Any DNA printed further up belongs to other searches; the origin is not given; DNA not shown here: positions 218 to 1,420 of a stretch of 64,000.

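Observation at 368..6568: ComA plus two divergent aspartase/fumarase-family lyases plus a fold-II PLP enzyme plus cytochrome c operon: candidate bacterial coenzyme-M-like or organosulfonate biosynthesis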

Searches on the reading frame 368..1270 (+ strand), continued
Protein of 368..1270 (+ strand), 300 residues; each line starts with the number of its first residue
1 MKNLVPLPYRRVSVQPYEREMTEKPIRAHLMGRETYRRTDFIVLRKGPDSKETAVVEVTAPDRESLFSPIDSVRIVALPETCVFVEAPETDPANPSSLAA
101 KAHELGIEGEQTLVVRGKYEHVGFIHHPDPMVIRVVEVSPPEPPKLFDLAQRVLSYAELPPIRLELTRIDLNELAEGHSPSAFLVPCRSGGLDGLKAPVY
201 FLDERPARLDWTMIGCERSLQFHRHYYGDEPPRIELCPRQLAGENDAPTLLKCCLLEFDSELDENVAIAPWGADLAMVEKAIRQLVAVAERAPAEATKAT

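Call 28: find_encoding_contigs(protein=P0044, flank=10000, max_places=1)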
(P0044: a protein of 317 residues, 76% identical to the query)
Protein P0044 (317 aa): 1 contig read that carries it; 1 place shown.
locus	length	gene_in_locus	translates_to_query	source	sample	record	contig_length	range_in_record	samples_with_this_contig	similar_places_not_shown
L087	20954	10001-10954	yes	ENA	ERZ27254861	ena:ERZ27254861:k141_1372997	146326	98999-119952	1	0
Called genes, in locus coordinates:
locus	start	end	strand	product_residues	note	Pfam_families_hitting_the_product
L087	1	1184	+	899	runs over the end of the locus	PF13191:AAA_16 (weak), PF25873:WHD_MalT, PF07719:TPR_2 (faint), PF17874:TPR_MalT, PF00515:TPR_1 (faint), PF13181:TPR_8 (faint), PF00196:GerE, PF08281:Sigma70_r4_2 (weak), +2 more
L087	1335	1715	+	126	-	-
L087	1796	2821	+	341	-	-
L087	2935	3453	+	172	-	PF12724:Flavodoxin_5, PF00258:Flavodoxin_1 (weak)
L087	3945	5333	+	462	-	PF00115:COX1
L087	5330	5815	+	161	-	PF02433:FixO, PF00034:Cytochrom_C (weak)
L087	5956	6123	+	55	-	PF03597:FixS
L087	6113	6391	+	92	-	-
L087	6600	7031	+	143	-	PF02627:CMD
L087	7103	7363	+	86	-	PF02627:CMD (weak)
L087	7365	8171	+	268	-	PF00581:Rhodanese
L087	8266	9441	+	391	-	PF01717:Meth_synt_2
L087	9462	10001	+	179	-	PF02566:OsmC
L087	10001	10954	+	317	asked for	PF24830:DUF7714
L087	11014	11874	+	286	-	PF02679:ComA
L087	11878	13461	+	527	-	PF00206:Lyase_1, PF14698:ASL_C2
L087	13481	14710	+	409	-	PF00067:p450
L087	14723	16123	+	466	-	PF00206:Lyase_1, PF10397:ADSL_C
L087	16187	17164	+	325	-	PF00291:PALP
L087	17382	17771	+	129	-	PF13442:Cytochrome_CBB3, PF00034:Cytochrom_C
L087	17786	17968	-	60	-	-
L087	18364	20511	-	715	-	PF09586:YfhO (faint)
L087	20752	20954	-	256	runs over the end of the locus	PF00106:adh_short, PF08659:KR, PF13561:adh_short_C2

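Call 29: find_encoding_contigs(protein=P0068, flank=10000, max_places=1)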
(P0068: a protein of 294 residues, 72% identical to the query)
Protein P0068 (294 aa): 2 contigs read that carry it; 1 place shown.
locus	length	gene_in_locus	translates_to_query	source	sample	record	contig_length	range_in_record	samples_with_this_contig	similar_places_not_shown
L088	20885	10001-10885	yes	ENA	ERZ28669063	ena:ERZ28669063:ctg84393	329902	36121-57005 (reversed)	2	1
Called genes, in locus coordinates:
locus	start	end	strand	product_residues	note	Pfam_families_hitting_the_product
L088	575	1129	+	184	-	PF01978:TrmB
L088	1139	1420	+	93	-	PF11746:DUF3303 (weak)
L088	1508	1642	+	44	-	-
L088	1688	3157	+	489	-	PF20042:DUF6444, PF13005:zf-IS66, PF03050:DDE_Tnp_IS66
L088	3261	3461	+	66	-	-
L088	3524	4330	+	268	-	PF00581:Rhodanese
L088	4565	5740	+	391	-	PF01717:Meth_synt_2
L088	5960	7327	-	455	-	PF05598:DUF772, PF01609:DDE_Tnp_1, PF13751:DDE_Tnp_1_6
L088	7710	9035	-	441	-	PF13384:HTH_23, PF13518:HTH_28, PF13551:HTH_29, PF13565:HTH_32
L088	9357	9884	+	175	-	PF02566:OsmC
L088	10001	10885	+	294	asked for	PF24830:DUF7714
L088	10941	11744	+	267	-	PF02679:ComA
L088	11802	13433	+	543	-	PF00206:Lyase_1, PF14698:ASL_C2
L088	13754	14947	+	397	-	PF08495:FIST, PF10442:FIST_C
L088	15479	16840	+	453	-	PF00206:Lyase_1, PF10397:ADSL_C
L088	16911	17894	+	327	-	PF00291:PALP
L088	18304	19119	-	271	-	PF00501:AMP-binding, PF13193:AMP-binding_C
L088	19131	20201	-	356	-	PF16177:ACAS_N, PF00501:AMP-binding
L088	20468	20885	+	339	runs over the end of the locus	PF01408:GFO_IDH_MocA, PF02894:GFO_IDH_MocA_C, PF22725:GFO_IDH_MocA_C3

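Call 31: search_protein_families(library=ncbifam, proteins=[L086:4523-5884:+, L086:5874-6359:+, L086:6364-6531:+, L086:6521-6763:+, L086:6864-7298:+, L086:7404-8183:+, L086:8202-9380:+, L086:9396-9926:+, L084:16172-17254:+, L087:13481-14710:+], max_evalue=0.001)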
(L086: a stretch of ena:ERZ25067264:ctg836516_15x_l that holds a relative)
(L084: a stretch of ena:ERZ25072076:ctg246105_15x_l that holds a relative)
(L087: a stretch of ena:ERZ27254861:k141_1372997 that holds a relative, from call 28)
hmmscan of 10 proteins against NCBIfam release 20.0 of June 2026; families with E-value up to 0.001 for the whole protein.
L086:4523-5884:+ (453 aa): 3 families
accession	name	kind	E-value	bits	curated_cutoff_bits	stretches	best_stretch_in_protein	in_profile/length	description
NF011053.0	PRK14485.1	subfamily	1.1e-92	311.5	1080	1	15-446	17-460/716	putative bifunctional cbb3-type cytochrome c oxidase subunit I/II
TIGR00780.1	ccoN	equivalog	3.4e-88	296.6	583.15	1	15-446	10-458/474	cytochrome-c oxidase, cbb3-type subunit I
TIGR02891.1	CtaD_CoxA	equivalog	9e-10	37.8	670.75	1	245-444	277-467/504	cytochrome c oxidase subunit I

L086:5874-6359:+ (161 aa): 5 families
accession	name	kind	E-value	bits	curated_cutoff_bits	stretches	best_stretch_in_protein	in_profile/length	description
NF011055.0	PRK14487.1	subfamily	3.6e-29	101.8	218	1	4-152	13-153/212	cbb3-type cytochrome c oxidase subunit II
NF011054.0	PRK14486.1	equivalog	1.4e-26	93.7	447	1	14-152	18-148/294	putative bifunctional cbb3-type cytochrome c oxidase subunit II/cytochrome c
TIGR00781.1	ccoO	equivalog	7.4e-26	91.3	200.65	1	8-155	11-150/232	cytochrome-c oxidase, cbb3-type subunit II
NF011053.0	PRK14485.1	subfamily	1.1e-25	89.9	1080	1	13-151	505-635/716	putative bifunctional cbb3-type cytochrome c oxidase subunit I/II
TIGR04485.1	thiosulf_SoxX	equivalog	0.00096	19.8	61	0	106-160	24-78/78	sulfur oxidation c-type cytochrome SoxX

L086:6364-6531:+ (55 aa): 0 families

L086:6521-6763:+ (80 aa): 0 families

L086:6864-7298:+ (144 aa): 3 families
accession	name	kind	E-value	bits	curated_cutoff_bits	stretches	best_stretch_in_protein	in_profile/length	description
TIGR04169.1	perox_w_seleSAM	hypoth_equivalog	2.7e-07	30.7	120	1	26-96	15-86/109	arsenosugar biosynthesis-associated peroxidase-like protein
NF041047.1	GSU3128_fam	equivalog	8.9e-06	25.7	110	1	50-98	17-66/84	GSU3128 family (seleno)protein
NF041537.1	ArsM_AhpD_UU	exception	0.00024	20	510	1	35-97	266-329/345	arsenite methyltransferase/AhpD domain selenoprotein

L086:7404-8183:+ (259 aa): 14 families
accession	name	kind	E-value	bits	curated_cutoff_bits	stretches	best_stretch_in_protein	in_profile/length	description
NF008557.0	PRK11493.1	equivalog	3.1e-36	124.9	250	1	2-257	6-277/281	3-mercaptopyruvate sulfurtransferase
NF040901.1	SeO3_TeO2_ExtH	equivalog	3.1e-12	46.2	200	1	189-254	282-351/430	selenite/tellurite reduction operon rhodanese-like protein ExtH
NF006444.0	PRK08762.1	equivalog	2.2e-11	43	449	1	154-251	27-109/387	molybdopterin-synthase adenylyltransferase MoeB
NF045521.1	rhoda_near_glyco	subfamily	3e-11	43.3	145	1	154-250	29-109/144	rhodanese homology domain-containing protein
NF008750.0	PRK11784.1-2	equivalog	8.4e-08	31.7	241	0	151-178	10-37/346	tRNA 2-selenouridine(34) synthase MnmH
NF041203.1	rhodanese_LYCAU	equivalog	3.8e-07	29.8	115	0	179-251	46-118/126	rhodanese-related (seleno)protein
NF033833.0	rhodan_ChrE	equivalog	1.2e-06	28.4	120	0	75-123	59-106/108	rhodanese family chromate resistance protein ChrE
NF001195.0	PRK00162.1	equivalog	3.9e-06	27.1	102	0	155-251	19-98/108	thiosulfate sulfurtransferase GlpE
TIGR04568.1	arch_SelU_Nterm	equivalog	5.5e-06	26.3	200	0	207-240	170-204/215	selenouridine synthase SelU-like subunit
NF001133.1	PRK00142.1-1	equivalog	8.7e-06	25.5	170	0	140-244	106-198/229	oxygen-dependent tRNA uridine(34) hydroxylase TrhO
NF045694.1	seleno_TsoB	exception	5.4e-05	21.5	805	1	155-256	60-155/572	rhodanese/DsbD fusion-like selenoprotein TsoB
TIGR03167.1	tRNA_sel_U_synt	equivalog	0.00013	21.5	219.75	0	158-178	4-24/311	tRNA 2-selenouridine(34) synthase MnmH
NF005902.0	PRK07878.1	equivalog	0.00081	18.4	647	0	156-250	303-382/392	adenylyltransferase/sulfurtransferase MoeZ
NF007627.0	PRK10287.1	equivalog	0.00088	19.5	102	0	196-244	45-93/104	thiosulfate sulfurtransferase PspE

L086:8202-9380:+ (392 aa): 10 families
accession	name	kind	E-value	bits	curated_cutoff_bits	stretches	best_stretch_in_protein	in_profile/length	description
NF003317.0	PRK04326.1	equivalog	7.7e-61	206.1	406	2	7-211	5-187/340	methionine synthase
NF005085.0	PRK06520.1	subfamily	7.3e-43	147.1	313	1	10-386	7-365/368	5-methyltetrahydropteroyltriglutamate--homocysteine S-methyltransferase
NF006589.0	PRK09121.1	equivalog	1.4e-36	126.3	392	2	10-209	4-182/342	methionine synthase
NF002119.0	PRK00957.1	equivalog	2.5e-31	109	258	2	12-211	3-170/306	methionine synthase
NF004875.0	PRK06233.1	equivalog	5.5e-31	107.7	576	1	13-388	12-371/373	vitamin B12 independent methionine synthase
NF003556.0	PRK05222.1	equivalog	4.6e-30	105.2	541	1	4-391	413-747/750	5-methyltetrahydropteroyltriglutamate--homocysteine S-methyltransferase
TIGR01371.1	met_syn_B12ind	equivalog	5.4e-29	101.8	929.95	2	6-211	421-605/754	5-methyltetrahydropteroyltriglutamate--homocysteine S-methyltransferase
NF002272.0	PRK01207.1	equivalog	7.5e-22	78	399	1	16-363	9-320/343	methionine synthase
NF006350.0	PRK08575.1-4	equivalog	1e-07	31.7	361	1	14-94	5-85/309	5-methyltetrahydropteroyltriglutamate--homocysteine methyltransferase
NF004712.0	PRK06052.1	subfamily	0.00032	19.9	387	0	328-390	285-342/344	methionine synthase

L086:9396-9926:+ (176 aa): 1 family
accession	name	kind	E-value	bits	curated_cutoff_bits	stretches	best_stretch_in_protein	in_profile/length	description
NF041052.1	OsmC_like_Se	domain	4.6e-17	62.3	95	1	50-172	20-140/144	OsmC-related (seleno)protein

L084:16172-17254:+ (360 aa): 4 families
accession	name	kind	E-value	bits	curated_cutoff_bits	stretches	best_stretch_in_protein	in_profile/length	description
TIGR03791.1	TTQ_mauG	equivalog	3.6e-75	252.9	443.85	1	64-353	2-286/291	tryptophan tryptophylquinone biosynthesis enzyme MauG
TIGR04039.1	MXAN_0977_Heme2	hypoth_equivalog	1.2e-64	218.6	362.85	1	61-352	5-328/336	MbnH family di-heme enzyme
TIGR03981.2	SAM_quin_mod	hypoth_equivalog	7.7e-38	130.4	340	2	169-311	211-358/411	His-Xaa-Ser system-associated MauG-like protein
NF052341.1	hydrazine_gamma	equivalog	3.5e-07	29.5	625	0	280-311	280-311/339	hydrazine synthase subunit gamma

L087:13481-14710:+ (409 aa): 10 families
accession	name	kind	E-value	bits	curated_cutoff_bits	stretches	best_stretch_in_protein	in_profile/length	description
TIGR04458.1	CYP450_TxtE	equivalog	5.9e-70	235.9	500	1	12-409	2-402/403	4-nitrotryptophan synthase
TIGR04538.1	P450_cycloAA_1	subfamily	8.5e-61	205.9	500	1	14-405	2-390/395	cytochrome P450, cyclodipeptide synthase-associated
NF041177.1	Cyp119_Thmprot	equivalog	8.9e-60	202.4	680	1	24-385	2-344/368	cytochrome P450 Cyp119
TIGR04515.1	P450_rel_GT_act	subfamily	1.1e-59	202.7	343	1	15-408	26-386/386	P450-derived glycosyltransferase activator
NF045816.1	PentlenlactSyn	equivalog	2.2e-56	191.3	700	1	44-408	38-395/396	pentalenolactone synthase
NF041802.1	P450_SolI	exception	2.4e-43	148.2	850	1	20-385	29-399/424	solanimycin biosynthesis cytochrome P450 SolI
NF050147.1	aminopyruv_ApyO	equivalog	1.4e-21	76.6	525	1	99-394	85-406/444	RiPP biosynthesis cytochrome P450 ApyO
NF051859.1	AlbFlvMonOxTrpSyn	equivalog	4.2e-15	55.3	700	1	192-346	212-383/457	bifunctional albaflavenone monooxygenase/terpene synthase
NF045812.1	PentlenOxigase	equivalog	1.7e-09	37.1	800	0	287-381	306-409/444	pentalenene oxygenase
NF053744.1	FAProxCypCBc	equivalog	4.7e-08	32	600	1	98-345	88-338/416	CYP152 family fatty-acid peroxygenase CypC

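Call 50: search_protein_families(library=pfam, proteins=[L021:8951-10024:+, L006:12932-13408:+, L015:15805-16827:+, L015:16921-17346:+, L015:17371-17664:+, L015:17665-17958:+, L019:17246-17848:+, L019:17855-18628:+, L009:4253-5188:+, L009:6509-8293:+], max_evalue=0.001)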
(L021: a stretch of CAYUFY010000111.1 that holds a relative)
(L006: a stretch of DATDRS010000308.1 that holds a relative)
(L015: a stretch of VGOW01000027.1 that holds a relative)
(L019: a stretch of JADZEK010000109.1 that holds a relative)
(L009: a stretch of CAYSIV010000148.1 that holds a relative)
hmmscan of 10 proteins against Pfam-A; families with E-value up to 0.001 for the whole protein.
L021:8951-10024:+ (357 aa): 1 family
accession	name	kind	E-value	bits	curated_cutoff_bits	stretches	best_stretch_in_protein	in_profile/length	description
PF02007.24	MtrH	-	3.6e-40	138.4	22.8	1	10-293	3-297/299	Tetrahydromethanopterin S-methyltransferase MtrH subunit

L006:12932-13408:+ (158 aa): 1 family
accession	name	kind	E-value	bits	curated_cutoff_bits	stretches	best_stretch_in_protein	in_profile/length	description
PF12225.13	DUF5981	-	7.8e-28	96.4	23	1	36-125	5-93/95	Methylene-tetrahydrofolate reductase C terminal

L015:15805-16827:+ (340 aa): 1 family
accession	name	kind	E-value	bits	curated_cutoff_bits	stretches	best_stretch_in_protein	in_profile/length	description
PF01208.23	URO-D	-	9.6e-53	179.8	23.9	1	2-339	1-344/346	Uroporphyrinogen decarboxylase (URO-D)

L015:16921-17346:+ (141 aa): 2 families
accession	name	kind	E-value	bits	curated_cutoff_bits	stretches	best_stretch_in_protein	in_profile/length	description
PF01978.25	TrmB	-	1.1e-20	73.6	25.6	1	17-81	3-67/68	Sugar-specific transcriptional regulator TrmB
PF12802.13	MarR_2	-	5.7e-05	23.6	27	1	29-72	11-57/61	MarR family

L015:17371-17664:+ (97 aa): 1 family
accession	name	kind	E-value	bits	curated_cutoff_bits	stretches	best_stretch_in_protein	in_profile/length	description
PF11746.14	DUF3303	-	9.7e-05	22.9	21.2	1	38-86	34-80/92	Domain of unknown function (DUF3303)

L015:17665-17958:+ (97 aa): 1 family
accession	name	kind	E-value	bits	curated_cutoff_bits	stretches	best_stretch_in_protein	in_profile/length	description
PF13769.11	Virulence_fact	-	3.9e-18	66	25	1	8-91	2-80/81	Virulence factor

L019:17246-17848:+ (200 aa): 1 family
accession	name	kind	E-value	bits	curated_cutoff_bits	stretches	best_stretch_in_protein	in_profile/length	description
PF07040.16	DUF1326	-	7.1e-38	130.9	25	1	18-188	1-177/177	Protein of unknown function (DUF1326)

L019:17855-18628:+ (257 aa): 1 family
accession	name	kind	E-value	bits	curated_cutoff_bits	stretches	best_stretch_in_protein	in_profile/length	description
PF09948.15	PpoB2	-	8.3e-62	208.9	28.7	1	60-247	1-187/188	Copper chaperone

L009:4253-5188:+ (311 aa): 1 family
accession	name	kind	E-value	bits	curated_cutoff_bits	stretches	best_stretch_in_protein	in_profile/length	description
PF18899.5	DUF5655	-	5.9e-10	39.6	24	1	198-306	2-106/109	Domain of unknown function (DUF5655)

L009:6509-8293:+ (594 aa): 0 families

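Call 51: search_protein_families(library=ncbifam, proteins=[L021:8951-10024:+, L006:12932-13408:+, L015:15805-16827:+, L015:17371-17664:+, L015:17665-17958:+, L088:13754-14947:+], max_evalue=0.001)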
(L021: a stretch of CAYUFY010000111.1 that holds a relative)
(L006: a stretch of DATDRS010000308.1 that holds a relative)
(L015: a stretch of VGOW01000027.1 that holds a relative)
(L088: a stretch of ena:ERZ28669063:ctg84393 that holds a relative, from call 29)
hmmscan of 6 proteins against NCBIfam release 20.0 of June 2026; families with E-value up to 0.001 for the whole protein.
L021:8951-10024:+ (357 aa): 3 families
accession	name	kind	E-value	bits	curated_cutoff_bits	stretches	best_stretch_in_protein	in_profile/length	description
NF002142.0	PRK00979.1-1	subfamily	2.3e-73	246.8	287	1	6-311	2-304/306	tetrahydromethanopterin S-methyltransferase subunit H family protein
NF047990.1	Co_MTase_MtgA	equivalog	1.2e-39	136.7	550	1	4-305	2-305/306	[methyl-Co(III) glycine betaine-specific corrinoid protein]--tetrahydrofolate methyltransferase MtgA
TIGR01114.1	mtrH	equivalog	1.2e-39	136.3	271.4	1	4-304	2-312/314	tetrahydromethanopterin S-methyltransferase subunit H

L006:12932-13408:+ (158 aa): 0 families

L015:15805-16827:+ (340 aa): 5 families
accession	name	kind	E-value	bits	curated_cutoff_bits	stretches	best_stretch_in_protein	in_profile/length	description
TIGR01463.1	mtaA_cmuA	subfamily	3.6e-53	181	235.4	1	1-336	3-333/340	MtaA/CmuA family methyltransferase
NF004889.0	PRK06252.1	subfamily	1.6e-45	155.6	244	1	3-338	6-333/340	methylcobalamin:coenzyme M methyltransferase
NF041608.1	methylcob_mtaseMtbA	equivalog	1.1e-40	139.8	600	1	2-339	5-335/339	methylcobamide:CoM methyltransferase MtbA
NF040654.1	MtaA_Meth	equivalog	1.7e-39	135.7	400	1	2-336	2-330/337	methylcobamide:CoM methyltransferase MtaA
TIGR01464.1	hemE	equivalog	1.8e-14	53.5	302.95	1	115-338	111-336/338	uroporphyrinogen decarboxylase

L015:17371-17664:+ (97 aa): 0 families

L015:17665-17958:+ (97 aa): 0 families

L088:13754-14947:+ (397 aa): 1 family
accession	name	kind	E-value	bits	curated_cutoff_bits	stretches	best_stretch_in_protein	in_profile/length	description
NF041558.1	NosP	equivalog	2.2e-13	50.1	450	1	11-235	1-227/368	nitric oxide-sensing protein NosP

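Call 53: find_encoding_contigs(protein=P0031, flank=10000, max_places=1)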
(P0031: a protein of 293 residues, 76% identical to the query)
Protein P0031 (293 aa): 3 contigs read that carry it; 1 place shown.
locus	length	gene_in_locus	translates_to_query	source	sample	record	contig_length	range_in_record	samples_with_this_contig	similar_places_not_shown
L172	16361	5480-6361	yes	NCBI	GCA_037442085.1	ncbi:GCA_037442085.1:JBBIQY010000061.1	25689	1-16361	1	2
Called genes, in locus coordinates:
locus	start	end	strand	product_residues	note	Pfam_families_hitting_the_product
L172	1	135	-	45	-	?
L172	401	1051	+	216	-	PF01966:HD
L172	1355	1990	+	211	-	PF01206:TusA, PF02635:DsrE, PF13686:DrsE_2 (faint)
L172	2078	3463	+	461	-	PF00115:COX1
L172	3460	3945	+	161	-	PF02433:FixO, PF00034:Cytochrom_C (weak), PF13442:Cytochrome_CBB3 (faint)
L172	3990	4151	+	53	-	PF03597:FixS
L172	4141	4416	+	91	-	-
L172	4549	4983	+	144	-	PF02627:CMD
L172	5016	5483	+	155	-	PF02627:CMD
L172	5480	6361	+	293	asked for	PF24830:DUF7714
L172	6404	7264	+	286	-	PF02679:ComA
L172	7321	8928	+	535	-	PF00206:Lyase_1, PF14698:ASL_C2 (weak)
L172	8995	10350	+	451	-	PF00206:Lyase_1, PF10397:ADSL_C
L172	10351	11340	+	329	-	PF00291:PALP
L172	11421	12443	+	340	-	PF01208:URO-D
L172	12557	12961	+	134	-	PF01978:TrmB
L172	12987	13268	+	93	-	-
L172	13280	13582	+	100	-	PF13769:Virulence_fact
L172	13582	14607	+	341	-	PF01208:URO-D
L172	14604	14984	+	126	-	PF22263:DUF6951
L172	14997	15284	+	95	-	-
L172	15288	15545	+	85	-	PF02627:CMD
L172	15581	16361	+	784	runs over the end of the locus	PF00111:Fer2 (weak), PF17650:RACo_linker, PF17651:Raco_middle, PF14574:RACo_C_ter, PF00027:cNMP_binding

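Call 54: find_encoding_contigs(protein=P0084, flank=10000, max_places=1)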
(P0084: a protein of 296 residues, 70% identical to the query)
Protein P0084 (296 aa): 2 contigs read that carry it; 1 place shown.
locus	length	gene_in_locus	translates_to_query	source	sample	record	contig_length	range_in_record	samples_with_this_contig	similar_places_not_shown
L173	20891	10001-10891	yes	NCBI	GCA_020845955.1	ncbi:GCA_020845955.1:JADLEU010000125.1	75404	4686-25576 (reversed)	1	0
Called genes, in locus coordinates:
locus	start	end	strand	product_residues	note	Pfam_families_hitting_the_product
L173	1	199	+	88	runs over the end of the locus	-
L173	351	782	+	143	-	PF02627:CMD (weak)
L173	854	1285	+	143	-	PF02627:CMD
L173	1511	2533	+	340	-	PF01208:URO-D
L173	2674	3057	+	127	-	PF01978:TrmB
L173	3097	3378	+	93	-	PF11746:DUF3303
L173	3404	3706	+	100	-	PF13769:Virulence_fact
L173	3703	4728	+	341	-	PF01208:URO-D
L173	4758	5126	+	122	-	PF22263:DUF6951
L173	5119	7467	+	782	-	PF00111:Fer2 (weak), PF17650:RACo_linker, PF17651:Raco_middle, PF14574:RACo_C_ter, PF00027:cNMP_binding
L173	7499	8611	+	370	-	PF01208:URO-D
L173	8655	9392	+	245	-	PF02607:B12-binding_2, PF02310:B12-binding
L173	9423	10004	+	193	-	PF01923:Cob_adeno_trans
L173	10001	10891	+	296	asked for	PF24830:DUF7714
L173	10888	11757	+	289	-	PF02679:ComA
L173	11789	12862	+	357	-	PF02007:MtrH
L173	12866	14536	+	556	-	PF00206:Lyase_1, PF14698:ASL_C2 (weak)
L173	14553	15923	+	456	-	PF00206:Lyase_1, PF10397:ADSL_C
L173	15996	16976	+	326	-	PF00291:PALP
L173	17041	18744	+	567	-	PF07730:HisKA_3, PF13581:HATPase_c_2 (weak), PF02518:HATPase_c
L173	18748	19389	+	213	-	PF00072:Response_reg, PF00196:GerE, PF04545:Sigma70_r4 (weak)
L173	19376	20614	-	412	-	PF11806:Enterochelin_N, PF00756:Esterase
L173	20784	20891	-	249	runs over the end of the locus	PF21349:RUBY_RBDX (weak), PF12867:DinB_2 (weak)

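Call 63: search_solved_structures(query=window:368-1267:+, max_evalue=1)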
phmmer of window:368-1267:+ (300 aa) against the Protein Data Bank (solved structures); distinct sequences matched with E-value up to 1: 0.
